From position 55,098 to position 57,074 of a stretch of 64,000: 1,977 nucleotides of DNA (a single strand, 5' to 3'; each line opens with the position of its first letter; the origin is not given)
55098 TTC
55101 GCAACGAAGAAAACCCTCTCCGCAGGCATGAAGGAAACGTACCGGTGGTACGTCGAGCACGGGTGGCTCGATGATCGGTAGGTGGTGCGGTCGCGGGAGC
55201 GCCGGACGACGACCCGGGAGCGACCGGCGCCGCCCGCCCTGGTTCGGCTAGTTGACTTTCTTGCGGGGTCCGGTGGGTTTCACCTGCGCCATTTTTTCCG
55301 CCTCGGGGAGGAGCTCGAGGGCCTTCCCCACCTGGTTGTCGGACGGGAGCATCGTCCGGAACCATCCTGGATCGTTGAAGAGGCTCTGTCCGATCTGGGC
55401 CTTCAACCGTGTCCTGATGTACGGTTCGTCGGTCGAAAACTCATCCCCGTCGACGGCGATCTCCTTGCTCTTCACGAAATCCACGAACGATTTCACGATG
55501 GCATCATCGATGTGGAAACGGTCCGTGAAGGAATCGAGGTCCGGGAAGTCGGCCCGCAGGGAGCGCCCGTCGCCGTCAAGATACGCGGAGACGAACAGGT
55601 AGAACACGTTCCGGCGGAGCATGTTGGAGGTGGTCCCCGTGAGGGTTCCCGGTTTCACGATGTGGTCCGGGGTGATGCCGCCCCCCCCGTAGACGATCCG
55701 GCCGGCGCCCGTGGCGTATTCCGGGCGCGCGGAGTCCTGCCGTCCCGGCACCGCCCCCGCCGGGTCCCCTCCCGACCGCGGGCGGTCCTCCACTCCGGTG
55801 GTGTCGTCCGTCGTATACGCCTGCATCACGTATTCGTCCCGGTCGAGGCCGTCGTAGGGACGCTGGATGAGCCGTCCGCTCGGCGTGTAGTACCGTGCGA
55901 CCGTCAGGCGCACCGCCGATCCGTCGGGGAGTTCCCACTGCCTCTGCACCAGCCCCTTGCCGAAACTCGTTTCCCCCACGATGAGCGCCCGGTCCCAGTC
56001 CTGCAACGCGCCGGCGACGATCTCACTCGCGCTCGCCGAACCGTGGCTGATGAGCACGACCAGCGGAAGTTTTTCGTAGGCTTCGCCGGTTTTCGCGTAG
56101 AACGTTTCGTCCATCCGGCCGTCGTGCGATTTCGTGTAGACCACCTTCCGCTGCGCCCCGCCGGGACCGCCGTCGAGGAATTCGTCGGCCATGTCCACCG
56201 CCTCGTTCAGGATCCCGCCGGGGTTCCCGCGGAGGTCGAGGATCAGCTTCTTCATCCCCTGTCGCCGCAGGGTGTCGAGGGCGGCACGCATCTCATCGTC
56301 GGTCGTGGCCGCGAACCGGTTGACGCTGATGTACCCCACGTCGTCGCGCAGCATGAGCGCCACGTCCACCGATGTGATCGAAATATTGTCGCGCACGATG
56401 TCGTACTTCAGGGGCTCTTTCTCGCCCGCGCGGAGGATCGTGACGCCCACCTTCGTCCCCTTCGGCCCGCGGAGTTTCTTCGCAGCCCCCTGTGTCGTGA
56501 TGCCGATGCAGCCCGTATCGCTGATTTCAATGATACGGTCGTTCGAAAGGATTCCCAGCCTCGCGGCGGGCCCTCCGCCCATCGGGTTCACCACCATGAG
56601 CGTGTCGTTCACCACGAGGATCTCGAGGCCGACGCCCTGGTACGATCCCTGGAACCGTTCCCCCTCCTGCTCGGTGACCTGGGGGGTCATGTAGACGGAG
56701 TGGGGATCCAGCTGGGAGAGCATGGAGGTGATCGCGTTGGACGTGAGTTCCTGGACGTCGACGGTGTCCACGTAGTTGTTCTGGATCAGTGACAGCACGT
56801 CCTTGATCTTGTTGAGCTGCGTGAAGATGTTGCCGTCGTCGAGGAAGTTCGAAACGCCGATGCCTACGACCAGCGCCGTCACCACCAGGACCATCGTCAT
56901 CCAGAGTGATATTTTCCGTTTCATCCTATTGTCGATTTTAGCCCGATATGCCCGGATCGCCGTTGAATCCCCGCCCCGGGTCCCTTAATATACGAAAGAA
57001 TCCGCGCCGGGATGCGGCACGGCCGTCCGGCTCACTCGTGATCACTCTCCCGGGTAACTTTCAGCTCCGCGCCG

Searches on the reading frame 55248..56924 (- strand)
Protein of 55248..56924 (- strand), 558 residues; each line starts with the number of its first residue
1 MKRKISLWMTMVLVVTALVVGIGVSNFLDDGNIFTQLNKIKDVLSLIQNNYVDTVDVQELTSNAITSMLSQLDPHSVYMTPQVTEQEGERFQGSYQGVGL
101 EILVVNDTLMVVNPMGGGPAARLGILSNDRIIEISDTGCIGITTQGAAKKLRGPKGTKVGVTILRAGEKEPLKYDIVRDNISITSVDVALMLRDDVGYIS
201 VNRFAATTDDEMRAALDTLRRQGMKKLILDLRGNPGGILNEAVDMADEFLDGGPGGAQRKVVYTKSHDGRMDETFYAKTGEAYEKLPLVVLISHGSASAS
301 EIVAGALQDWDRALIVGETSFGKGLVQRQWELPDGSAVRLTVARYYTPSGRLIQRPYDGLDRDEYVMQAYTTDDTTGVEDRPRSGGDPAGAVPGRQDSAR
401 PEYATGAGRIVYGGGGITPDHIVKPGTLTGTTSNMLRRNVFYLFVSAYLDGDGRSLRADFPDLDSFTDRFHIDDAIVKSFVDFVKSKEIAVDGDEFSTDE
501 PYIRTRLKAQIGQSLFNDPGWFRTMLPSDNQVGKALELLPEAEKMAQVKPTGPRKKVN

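Call 77: search_protein_families(library=pfam, proteins=[window:55248-56924:-], max_evalue=0.05)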
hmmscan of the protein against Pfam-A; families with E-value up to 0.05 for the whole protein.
window:55248-56924:- (558 aa): 5 families
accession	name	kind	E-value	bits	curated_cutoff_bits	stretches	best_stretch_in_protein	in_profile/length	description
PF03572.23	Peptidase_S41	-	4.3e-51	173.2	24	1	195-363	1-162/165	Peptidase family S41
PF22694.1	CtpB_N-like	-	1e-10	42.4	27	1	35-80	36-82/85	Activating protease CtpB N-terminal domain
PF17820.7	PDZ_6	-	1.3e-05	25.3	27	1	113-165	4-54/54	PDZ domain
PF13180.12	PDZ_2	-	0.00038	21.1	27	1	99-171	4-75/80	PDZ domain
PF00595.29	PDZ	-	0.00046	20.9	23.2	1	96-163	10-80/81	PDZ domain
